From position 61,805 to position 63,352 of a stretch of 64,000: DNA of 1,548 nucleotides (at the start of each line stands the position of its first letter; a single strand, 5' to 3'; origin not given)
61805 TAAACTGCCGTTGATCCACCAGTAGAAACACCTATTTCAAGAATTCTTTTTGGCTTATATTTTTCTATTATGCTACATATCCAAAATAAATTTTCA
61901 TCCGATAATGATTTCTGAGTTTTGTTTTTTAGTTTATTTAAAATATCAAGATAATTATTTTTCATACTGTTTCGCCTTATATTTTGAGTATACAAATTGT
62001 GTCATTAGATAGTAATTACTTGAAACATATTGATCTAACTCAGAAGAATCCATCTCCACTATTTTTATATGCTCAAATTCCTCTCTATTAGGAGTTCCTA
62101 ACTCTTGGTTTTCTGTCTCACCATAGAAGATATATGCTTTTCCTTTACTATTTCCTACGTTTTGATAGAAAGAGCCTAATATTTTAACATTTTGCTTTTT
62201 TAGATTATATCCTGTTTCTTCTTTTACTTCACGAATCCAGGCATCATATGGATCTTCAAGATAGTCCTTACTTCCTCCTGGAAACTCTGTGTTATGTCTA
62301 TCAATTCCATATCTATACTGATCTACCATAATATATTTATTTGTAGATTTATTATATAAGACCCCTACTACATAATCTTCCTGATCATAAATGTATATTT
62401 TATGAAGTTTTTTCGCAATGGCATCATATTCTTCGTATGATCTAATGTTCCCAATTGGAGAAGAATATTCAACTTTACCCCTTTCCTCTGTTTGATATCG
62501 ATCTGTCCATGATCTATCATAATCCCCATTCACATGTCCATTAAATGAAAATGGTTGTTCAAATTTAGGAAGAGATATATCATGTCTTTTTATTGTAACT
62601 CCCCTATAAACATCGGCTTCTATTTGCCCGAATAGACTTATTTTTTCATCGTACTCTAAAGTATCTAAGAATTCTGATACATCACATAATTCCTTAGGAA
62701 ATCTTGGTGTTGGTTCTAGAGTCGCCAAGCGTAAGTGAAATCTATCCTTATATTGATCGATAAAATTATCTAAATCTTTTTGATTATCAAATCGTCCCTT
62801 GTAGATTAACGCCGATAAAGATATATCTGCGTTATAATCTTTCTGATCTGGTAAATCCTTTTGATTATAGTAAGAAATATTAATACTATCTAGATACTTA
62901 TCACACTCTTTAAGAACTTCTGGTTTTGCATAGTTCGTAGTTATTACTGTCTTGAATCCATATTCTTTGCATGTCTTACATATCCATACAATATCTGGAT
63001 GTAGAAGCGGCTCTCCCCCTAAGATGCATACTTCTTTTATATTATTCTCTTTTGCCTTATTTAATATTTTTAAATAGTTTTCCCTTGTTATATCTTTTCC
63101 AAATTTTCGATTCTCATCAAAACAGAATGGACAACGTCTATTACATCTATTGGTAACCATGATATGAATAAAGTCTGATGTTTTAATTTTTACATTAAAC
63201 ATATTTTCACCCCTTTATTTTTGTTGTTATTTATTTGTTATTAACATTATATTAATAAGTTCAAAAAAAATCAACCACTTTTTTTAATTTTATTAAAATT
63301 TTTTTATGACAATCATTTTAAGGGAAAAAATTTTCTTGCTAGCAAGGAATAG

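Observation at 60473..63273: Candidate novel nucleoside/nucleotide-modifying system: radical SAM::Nudix fusion, SAM methyltransferase and PnuC-type transporter in one tightly coupled operon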

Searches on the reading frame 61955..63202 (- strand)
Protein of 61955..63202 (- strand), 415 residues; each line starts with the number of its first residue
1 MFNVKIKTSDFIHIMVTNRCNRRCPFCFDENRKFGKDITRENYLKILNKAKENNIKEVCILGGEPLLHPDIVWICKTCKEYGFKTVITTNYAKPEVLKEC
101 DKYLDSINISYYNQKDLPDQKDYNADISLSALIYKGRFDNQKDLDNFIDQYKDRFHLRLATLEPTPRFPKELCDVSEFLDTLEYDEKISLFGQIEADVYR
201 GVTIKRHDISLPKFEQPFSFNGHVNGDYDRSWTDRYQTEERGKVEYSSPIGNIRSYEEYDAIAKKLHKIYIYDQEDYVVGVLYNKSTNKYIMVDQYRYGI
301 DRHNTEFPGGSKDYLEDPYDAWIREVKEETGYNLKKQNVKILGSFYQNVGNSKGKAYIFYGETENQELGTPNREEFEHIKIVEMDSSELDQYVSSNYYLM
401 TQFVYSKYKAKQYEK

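Call 3: search_protein_families(library=pfam, proteins=[window:61955-63202:-], max_evalue=0.1)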
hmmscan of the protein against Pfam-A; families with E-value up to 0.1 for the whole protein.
window:61955-63202:- (415 aa): 5 families
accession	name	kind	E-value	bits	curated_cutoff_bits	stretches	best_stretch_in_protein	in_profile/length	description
PF04055.27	Radical_SAM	-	5.2e-14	53.2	29.5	1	15-110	2-108/166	Radical SAM superfamily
PF00293.34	NUDIX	-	3.1e-11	43.8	21.1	1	278-399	6-130/134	NUDIX domain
PF13353.11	Fer4_12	-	3.5e-07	31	22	1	18-109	13-111/137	4Fe-4S single cluster domain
PF23145.1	Zf_2nd_IFT121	-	0.00013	22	25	1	58-87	2-31/45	IFT121, second zinc finger domain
PF13183.11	Fer4_8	-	0.098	13.6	27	0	19-79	10-58/68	4Fe-4S dicluster domain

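Call 4: search_protein_families(library=ncbifam, proteins=[window:61955-63202:-], max_evalue=0.1)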
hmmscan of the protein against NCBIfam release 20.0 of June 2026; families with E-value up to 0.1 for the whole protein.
window:61955-63202:- (415 aa): 77 families (the best 25 are shown)
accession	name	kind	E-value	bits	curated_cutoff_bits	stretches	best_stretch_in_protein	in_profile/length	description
NF038283.1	viperin_w_prok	equivalog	1.3e-14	54.1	180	1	15-111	7-114/281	viperin family antiviral radical SAM protein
TIGR02668.1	moaA_archaeal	equivalog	6.7e-14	51.6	325.25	1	13-111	13-116/303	GTP 3',8-cyclase MoaA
NF001199.0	PRK00164.2-1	equivalog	7e-13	48.4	231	1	12-111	14-118/308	GTP 3',8-cyclase MoaA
TIGR02666.1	moaA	equivalog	1.4e-12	47.3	284.05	1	10-92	10-101/336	GTP 3',8-cyclase MoaA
TIGR02495.1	NrdG2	equivalog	7.5e-12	45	131.15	1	15-100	21-108/193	anaerobic ribonucleoside-triphosphate reductase activating protein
TIGR04080.1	rSAM_pep_cyc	equivalog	8.8e-12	44.4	500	1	17-91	114-188/440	KxxxW cyclic peptide radical SAM maturase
NF045702.1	rSAM_GDGT_ether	equivalog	5.8e-11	41.7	450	1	11-90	87-172/486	tetraether lipid synthase Tes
TIGR04317.1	W_rSAM_matur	equivalog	9.6e-11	41.4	380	1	12-91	6-88/349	tungsten cofactor oxidoreductase radical SAM maturase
NF050035.1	rSAM_WgK_link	exception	2.2e-10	40.1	650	1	11-91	10-93/367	radical SAM/SPASM peptide maturase WgkB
NF045574.1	sacti_mat_StsB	exception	3.1e-09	36.2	625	1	13-91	99-178/466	StsB family radical SAM/SPASM domain sactipeptide maturase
TIGR00052.1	TIGR00052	subfamily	3.6e-09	36.5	79.55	1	267-393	36-169/188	nudix-type nucleoside diphosphatase, YffH/AdpP family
TIGR03977.1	rSAM_pair_HxsC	equivalog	5.3e-09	35.4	267.9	1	13-82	28-97/292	His-Xaa-Ser system radical SAM maturase HxsC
TIGR04054.1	rSAM_NirJ1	equivalog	6.9e-09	34.8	650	1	15-111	41-137/387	putative heme d1 biosynthesis radical SAM protein NirJ1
NF045646.2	rSAM_Se_TrsS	equivalog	7.5e-09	34.6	490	1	14-86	90-164/441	radical SAM (seleno)protein TrsS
TIGR02109.1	PQQ_syn_pqqE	equivalog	9.2e-09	34.7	381.35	1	14-90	11-89/358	pyrroloquinoline quinone biosynthesis protein PqqE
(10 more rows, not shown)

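Call 5: search_protein_families(library=padloc, proteins=[window:61955-63202:-], max_evalue=0.1)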
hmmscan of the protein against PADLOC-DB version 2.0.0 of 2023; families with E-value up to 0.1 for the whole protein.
window:61955-63202:- (415 aa): 6 families
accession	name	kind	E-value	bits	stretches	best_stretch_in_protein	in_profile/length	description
PDLC02903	pVip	-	1.9e-18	64.9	1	12-111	2-100/257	Viperins not associated with kinases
PDLC02904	pVip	-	7.7e-15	53.1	1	15-115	8-111/262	Viperins associated with kinases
PDLC02905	pVip-kinase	-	2.8e-09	34.7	1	13-112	185-292/474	Viperin-kinase fusion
PDLC04899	PDC-S07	-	1.5e-05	22.7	1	288-387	17-115/135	-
PDLC01546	Csx26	-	0.0042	15.4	1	3-100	9-103/105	CAS-III-D; effector_UNK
PDLC04681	PDC-M49B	-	0.029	12.9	0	21-53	8-40/94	-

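Call 6: find_homologous_proteins(query=window:61955-63202:-)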
Query window:61955-63202:- (415 aa): 58 proteins with E <= 0.001 among 1748 candidates.
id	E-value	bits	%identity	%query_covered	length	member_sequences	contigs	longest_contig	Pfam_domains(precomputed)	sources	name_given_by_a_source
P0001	9.1e-243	824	84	100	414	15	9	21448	PF04055.28,PF13353.12,PF00293.35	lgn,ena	-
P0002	2.7e-241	819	84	100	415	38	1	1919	PF04055.28,PF13353.12,PF00293.35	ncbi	-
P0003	6.9e-241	818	84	100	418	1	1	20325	PF04055.28,PF13353.12,PF00293.35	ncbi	-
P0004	1.4e-240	817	84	100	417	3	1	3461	PF04055.28,PF13353.12,PF00293.35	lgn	-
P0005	3.1e-240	816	83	100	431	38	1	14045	PF04055.28,PF13353.12,PF00293.35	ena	-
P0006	1.3e-239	813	83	100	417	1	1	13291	PF04055.28,PF13353.12,PF00293.35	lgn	-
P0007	1.7e-239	813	83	100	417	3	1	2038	PF04055.28,PF13353.12,PF00293.35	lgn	-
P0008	2.0e-239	813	83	100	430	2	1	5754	PF04055.28,PF13353.12,PF00293.35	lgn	-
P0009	1.3e-238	810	83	100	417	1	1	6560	PF04055.28,PF13353.12,PF00293.35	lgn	-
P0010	4.5e-238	808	83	100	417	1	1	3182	PF04055.28,PF13353.12,PF00293.35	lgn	-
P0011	2.8e-236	802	81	100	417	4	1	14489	PF04055.28,PF13353.12,PF00293.35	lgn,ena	-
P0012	1.7e-235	800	82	99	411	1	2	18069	PF04055.28,PF13353.12,PF00293.35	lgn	-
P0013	1.7e-235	800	82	99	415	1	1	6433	PF04055.28,PF13353.12,PF00293.35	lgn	-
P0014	5.5e-235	798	82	100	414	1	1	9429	PF04055.28,PF13353.12,PF00293.35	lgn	-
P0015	1.4e-234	797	82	100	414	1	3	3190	PF04055.28,PF13353.12,PF00293.35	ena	-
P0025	8.7e-232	788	80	99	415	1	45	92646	PF04055.28,PF13353.12,PF00293.35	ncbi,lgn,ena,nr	ncbi:MAG: radical SAM protein [Bacilli bacterium]|nr:radical SAM protein [Bacilli bacterium]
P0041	1.8e-185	635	67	99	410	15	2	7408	PF04055.28,PF13353.12,PF00293.35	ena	-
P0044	8.9e-158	544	100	56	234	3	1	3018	PF04055.28,PF13353.12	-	-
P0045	2.3e-147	510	58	96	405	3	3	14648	PF04055.28,PF13353.12,PF00293.35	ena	-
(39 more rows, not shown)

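Call 7: find_encoding_contigs(protein=P0025, flank=8000, max_places=4)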
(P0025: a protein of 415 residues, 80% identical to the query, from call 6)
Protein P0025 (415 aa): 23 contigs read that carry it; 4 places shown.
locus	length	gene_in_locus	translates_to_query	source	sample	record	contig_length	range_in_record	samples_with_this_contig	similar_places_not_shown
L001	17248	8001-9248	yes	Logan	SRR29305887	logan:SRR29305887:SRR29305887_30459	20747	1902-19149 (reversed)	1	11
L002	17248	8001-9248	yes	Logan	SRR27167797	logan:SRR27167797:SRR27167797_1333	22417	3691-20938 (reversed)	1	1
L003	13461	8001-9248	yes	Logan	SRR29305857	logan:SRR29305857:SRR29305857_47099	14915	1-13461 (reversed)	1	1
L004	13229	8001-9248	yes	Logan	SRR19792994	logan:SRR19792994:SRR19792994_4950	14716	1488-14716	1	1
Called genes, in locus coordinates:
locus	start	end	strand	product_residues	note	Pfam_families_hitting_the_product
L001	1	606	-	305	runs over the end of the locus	-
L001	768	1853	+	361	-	PF04055:Radical_SAM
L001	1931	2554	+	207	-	-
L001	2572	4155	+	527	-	-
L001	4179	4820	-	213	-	PF01300:Sua5_yciO_yrdC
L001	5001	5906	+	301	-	PF02811:PHP (weak)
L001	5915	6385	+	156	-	PF00583:Acetyltransf_1, PF13673:Acetyltransf_10, PF13508:Acetyltransf_7, PF08445:FR47 (weak)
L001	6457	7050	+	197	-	-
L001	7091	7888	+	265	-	PF00165:HTH_AraC (faint), PF12833:HTH_18, PF14526:Cass2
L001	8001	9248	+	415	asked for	PF13353:Fer4_12 (weak), PF04055:Radical_SAM, PF00293:NUDIX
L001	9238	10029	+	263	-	-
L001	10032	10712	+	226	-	PF04973:NMN_transporter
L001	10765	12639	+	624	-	PF01935:DUF87, PF10412:TrwB_AAD_bind (faint)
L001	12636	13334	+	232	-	-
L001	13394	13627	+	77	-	-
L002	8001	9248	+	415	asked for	PF13353:Fer4_12 (weak), PF04055:Radical_SAM, PF00293:NUDIX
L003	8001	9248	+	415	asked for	PF13353:Fer4_12 (weak), PF04055:Radical_SAM, PF00293:NUDIX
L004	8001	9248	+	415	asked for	PF13353:Fer4_12 (weak), PF04055:Radical_SAM, PF00293:NUDIX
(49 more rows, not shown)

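Call 8: find_encoding_contigs(protein=P0045, flank=8000, max_places=3)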
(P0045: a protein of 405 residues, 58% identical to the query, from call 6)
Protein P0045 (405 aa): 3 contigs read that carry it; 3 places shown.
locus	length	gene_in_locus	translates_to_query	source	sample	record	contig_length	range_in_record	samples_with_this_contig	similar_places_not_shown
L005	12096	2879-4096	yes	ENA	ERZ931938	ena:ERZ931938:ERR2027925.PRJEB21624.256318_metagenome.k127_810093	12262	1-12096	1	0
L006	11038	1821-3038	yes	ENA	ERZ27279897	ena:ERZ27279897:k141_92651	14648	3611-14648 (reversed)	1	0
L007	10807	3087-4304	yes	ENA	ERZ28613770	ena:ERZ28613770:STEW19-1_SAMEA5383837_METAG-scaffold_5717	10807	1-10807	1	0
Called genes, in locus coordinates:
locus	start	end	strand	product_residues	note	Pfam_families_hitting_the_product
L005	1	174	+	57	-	?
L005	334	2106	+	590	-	PF00270:DEAD (faint), PF04851:ResIII, PF13307:Helicase_C_2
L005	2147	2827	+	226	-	PF04973:NMN_transporter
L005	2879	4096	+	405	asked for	PF04055:Radical_SAM, PF13353:Fer4_12 (weak), PF00293:NUDIX (weak)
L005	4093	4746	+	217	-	PF13578:Methyltransf_24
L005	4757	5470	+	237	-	-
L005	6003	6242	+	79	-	-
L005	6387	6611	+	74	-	-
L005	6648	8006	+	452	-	-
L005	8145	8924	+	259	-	PF04127:DFP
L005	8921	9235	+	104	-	-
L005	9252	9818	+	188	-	-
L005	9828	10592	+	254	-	PF08902:DUF1848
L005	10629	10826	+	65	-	-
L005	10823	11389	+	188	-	PF01885:PTS_2-RNA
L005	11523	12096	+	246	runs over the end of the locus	?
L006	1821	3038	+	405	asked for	PF04055:Radical_SAM, PF13353:Fer4_12 (weak), PF00293:NUDIX (weak)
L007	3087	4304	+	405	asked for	PF04055:Radical_SAM, PF13353:Fer4_12 (weak), PF00293:NUDIX (weak)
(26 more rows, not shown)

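Call 9: find_encoding_contigs(protein=P0041, flank=8000, max_places=3)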
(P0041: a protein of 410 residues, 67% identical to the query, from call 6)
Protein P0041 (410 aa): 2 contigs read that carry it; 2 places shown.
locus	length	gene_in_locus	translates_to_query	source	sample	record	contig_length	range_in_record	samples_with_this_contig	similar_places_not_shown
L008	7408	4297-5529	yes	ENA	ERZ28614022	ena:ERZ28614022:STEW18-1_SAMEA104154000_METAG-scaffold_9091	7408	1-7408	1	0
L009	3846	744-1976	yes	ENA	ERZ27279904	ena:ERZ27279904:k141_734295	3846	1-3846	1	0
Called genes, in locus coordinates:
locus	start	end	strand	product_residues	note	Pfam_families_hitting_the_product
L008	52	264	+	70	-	-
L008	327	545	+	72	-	-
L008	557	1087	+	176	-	-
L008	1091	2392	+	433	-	-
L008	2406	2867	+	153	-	PF07728:AAA_5 (faint)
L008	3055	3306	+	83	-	-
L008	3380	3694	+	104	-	-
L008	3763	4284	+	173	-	PF04307:YdjM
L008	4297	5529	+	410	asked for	PF13353:Fer4_12 (weak), PF04055:Radical_SAM, PF00293:NUDIX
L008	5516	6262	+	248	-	PF13578:Methyltransf_24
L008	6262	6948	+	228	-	PF04973:NMN_transporter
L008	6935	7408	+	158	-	?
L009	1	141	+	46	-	?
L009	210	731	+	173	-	PF04307:YdjM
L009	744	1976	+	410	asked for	PF13353:Fer4_12 (weak), PF04055:Radical_SAM, PF00293:NUDIX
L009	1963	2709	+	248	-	PF13578:Methyltransf_24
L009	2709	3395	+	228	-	PF04973:NMN_transporter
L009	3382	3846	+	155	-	?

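Call 14: find_related_loci(query=A1, collection=genome_contigs, flank=8000)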
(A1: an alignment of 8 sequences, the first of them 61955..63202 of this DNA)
Query A1 (415 aa) in genome_contigs; peptide patterns used: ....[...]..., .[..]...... (x = any residue, [..] = any of these).
36 stretches matched a pattern; 9 encode a relative of the query (tblastn E <= 1e-3); 9 distinct loci.
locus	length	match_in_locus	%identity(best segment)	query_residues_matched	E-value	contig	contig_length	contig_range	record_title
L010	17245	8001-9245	83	1-415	0e+0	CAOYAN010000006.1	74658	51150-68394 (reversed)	MAG TPA_asm: uncultured Clostridia bacterium isolate MGBC120553 genome assembly, contig: MGBC120553.6, whole genome shot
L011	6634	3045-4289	83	1-415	0e+0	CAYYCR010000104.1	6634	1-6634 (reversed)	MAG TPA_asm: uncultured Muribaculaceae bacterium isolate SRP287540_co2_371 genome assembly, contig: NODE_12811_length_66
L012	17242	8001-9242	83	1-414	0e+0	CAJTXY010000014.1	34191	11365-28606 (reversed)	MAG TPA_asm: uncultured Bacilli bacterium isolate MGBC119817 genome assembly, contig: MGBC119817.14, whole genome shotgu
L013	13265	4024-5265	81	1-414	0e+0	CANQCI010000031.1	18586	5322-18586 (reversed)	MAG: uncultured Bacilli bacterium isolate Lapin-001__bin66 genome assembly, contig: Lapin-001__NODE_3146_length_18586_co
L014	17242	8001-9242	84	1-414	0e+0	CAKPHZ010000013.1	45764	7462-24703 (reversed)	MAG: uncultured Bacilli bacterium isolate REFINED_METABAT215_TOP10_CONTIGS_1500_ASSEMBLY_K77_MERGED__Hadza_MoBio_hadza-E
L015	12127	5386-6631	75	1-415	0e+0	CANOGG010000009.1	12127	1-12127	MAG TPA_asm: uncultured Mycoplasma sp. isolate SRR19759418_bin.41_metawrap_v1.3_MAG genome assembly, contig: NODE.6671_l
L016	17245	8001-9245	80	1-415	0e+0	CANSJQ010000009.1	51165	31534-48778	MAG TPA_asm: uncultured Clostridiaceae bacterium isolate SRR15730525_bin.6_metawrap_v1.3_MAG genome assembly, contig: NO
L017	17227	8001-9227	80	1-409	0e+0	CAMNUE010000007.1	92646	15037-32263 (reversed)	MAG: uncultured bacterium isolate SRR19792995_bin.67_metawrap_v1.3_MAG genome assembly, contig: ERZ12290371_320, whole g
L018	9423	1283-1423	85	1-47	6e-21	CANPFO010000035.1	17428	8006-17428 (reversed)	MAG TPA_asm: uncultured Clostridium sp. isolate SRR15730551_bin.99_metawrap_v1.3_MAG genome assembly, contig: NODE.5832_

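Call 18: search_solved_structures(query=A1, max_evalue=0.01, show_alignments=2)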
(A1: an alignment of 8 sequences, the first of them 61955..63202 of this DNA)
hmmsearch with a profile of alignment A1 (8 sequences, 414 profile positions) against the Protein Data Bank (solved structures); distinct sequences matched with E-value up to 0.01: 53.
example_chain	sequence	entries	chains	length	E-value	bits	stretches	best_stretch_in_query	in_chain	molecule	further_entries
8wv3_A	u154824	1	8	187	5e-13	52.1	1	279-404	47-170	ADP-ribose pyrophosphatase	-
9jax_E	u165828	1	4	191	5.3e-13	52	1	279-404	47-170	ADP-ribose pyrophosphatase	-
8zr8_A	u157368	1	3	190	1.2e-12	50.8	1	279-404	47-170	Methanol dehydrogenase activator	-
5c7q_A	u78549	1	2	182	7.4e-12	48.3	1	289-396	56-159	NudF protein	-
5c7t_A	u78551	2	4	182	3.4e-11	46.1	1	289-396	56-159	NudF protein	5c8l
5v1q_A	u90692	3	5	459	1.2e-09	40.9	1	19-92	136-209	Radical SAM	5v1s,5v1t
7tol_A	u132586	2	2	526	1e-07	34.6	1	11-98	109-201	glycerol dibiphytanyl glycerol tetraether - macrocyclic archaeol synthase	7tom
3ac9_A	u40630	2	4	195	9.6e-07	31.4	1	275-392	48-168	ADP-sugar pyrophosphatase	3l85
3aca_A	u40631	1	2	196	9.8e-07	31.4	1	275-392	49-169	ADP-sugar pyrophosphatase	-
3o52_A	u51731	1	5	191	1e-06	31.3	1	267-390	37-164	GDP-mannose pyrophosphatase nudK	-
3bm4_A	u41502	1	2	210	1.2e-06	31.2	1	275-392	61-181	ADP-sugar pyrophosphatase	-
5qj4_A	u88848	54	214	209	1.2e-06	31.2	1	275-392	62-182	ADP-sugar pyrophosphatase | NUDT5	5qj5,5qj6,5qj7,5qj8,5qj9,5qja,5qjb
2dsc_A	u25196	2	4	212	1.2e-06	31.1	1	275-392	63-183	ADP-sugar pyrophosphatase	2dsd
1viu_A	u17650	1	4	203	1.2e-06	31.1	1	267-391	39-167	ADP-ribose pyrophosphatase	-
3o6z_A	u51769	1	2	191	1.3e-06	31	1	267-389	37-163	GDP-mannose pyrophosphatase nudK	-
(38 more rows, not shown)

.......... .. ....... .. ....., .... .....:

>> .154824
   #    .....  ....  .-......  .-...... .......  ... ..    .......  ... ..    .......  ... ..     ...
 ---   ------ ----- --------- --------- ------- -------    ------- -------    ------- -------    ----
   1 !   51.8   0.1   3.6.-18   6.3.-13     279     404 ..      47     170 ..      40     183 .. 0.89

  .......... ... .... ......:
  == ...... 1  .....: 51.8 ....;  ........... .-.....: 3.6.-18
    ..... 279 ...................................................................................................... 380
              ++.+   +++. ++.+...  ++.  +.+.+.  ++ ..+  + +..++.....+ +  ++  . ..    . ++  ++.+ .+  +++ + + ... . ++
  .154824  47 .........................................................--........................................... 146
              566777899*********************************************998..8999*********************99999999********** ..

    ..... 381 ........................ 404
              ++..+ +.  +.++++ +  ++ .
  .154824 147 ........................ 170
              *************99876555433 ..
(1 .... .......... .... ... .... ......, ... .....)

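Call 28: predict_structure(alignment_id=A2)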
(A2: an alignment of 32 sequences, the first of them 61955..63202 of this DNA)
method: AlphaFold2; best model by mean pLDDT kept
length: 415 residues; sequences in the alignment: 32
mean_pLDDT: 66.9   pTM: 0.50
mean pLDDT of the five models: 66.9, 64.4, 63.6, 63.1, 60.8
residues with pLDDT >= 90: 73; 70-90: 152; 50-70: 66; < 50: 124
segments of 3 or more residues with pLDDT < 50: 1-9, 25-33, 164-167, 181-220, 230-274, 298-301, 348-352, 374-377
pLDDT, mean of each block of 10 residues (from residue 1): 31 72 48 68 87 79 72 95 88 90 90 85 86 77 82 75 53 62 37 28 33 33 54 33 32 39 41 64 95 64 75 80 87 90 68 72 83 55 93 78 84 51
secondary structure, 60 per line:
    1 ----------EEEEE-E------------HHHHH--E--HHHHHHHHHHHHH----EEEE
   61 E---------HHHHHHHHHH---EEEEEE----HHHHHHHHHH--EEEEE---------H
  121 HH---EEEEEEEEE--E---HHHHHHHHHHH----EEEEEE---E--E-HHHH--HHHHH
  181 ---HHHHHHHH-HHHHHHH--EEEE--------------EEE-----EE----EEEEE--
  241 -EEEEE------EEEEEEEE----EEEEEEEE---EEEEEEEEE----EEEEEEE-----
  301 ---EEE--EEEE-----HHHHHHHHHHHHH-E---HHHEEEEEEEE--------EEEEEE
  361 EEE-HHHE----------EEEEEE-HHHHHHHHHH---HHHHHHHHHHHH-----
elements in order: E11-15 H30-34 H40-52 E57-61 H71-80 E84-89 H94-103 E106-110 E126-134 H141-151 E156-161 H170-173 H176-180 H184-191 H193-199 E202-205 E220-222 E234-238 E242-246 E253-260 E265-272 E276-284 E289-295 E304-306 E309-312 H318-330 E339-346 E355-363 E379-384 H386-395 H399-410

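Call 30: search_protein_representatives(alignment_id=A1)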
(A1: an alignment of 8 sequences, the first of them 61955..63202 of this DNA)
Query: 8 sequences, 414 profile positions. Proteins with E-value up to 0.001 (for the whole library): 17452; up to 1e-10: 667; up to 1e-30: 22. The best 150 are listed.
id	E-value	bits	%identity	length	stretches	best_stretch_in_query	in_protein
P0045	1.7e-210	715.7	-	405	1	15-412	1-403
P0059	1.6e-58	215.2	-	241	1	1-233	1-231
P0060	1.2e-50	189.2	-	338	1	1-240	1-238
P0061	8.9e-50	186.4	-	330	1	2-236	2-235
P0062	4.0e-47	177.7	-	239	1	1-233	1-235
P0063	2.1e-45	172.0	-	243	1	1-234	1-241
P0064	1.8e-43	165.6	-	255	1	2-234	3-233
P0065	6.0e-42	160.6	-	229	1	1-204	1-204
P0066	1.0e-41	159.9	-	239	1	4-232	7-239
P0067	2.3e-41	158.7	-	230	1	7-227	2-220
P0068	1.5e-39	152.7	-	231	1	9-232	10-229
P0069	2.2e-39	152.2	-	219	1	50-233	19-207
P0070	3.6e-38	148.2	-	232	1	1-232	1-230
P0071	3.1e-35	138.5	-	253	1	5-211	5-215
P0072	7.8e-34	133.9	-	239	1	4-211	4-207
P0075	2.0e-31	125.9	-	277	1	1-212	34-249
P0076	3.5e-31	125.1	-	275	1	10-239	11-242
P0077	3.6e-31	125.1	-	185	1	245-408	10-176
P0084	5.8e-28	114.5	-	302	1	7-298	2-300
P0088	1.1e-25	107.1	-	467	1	12-206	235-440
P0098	6.1e-20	88.1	-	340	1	245-411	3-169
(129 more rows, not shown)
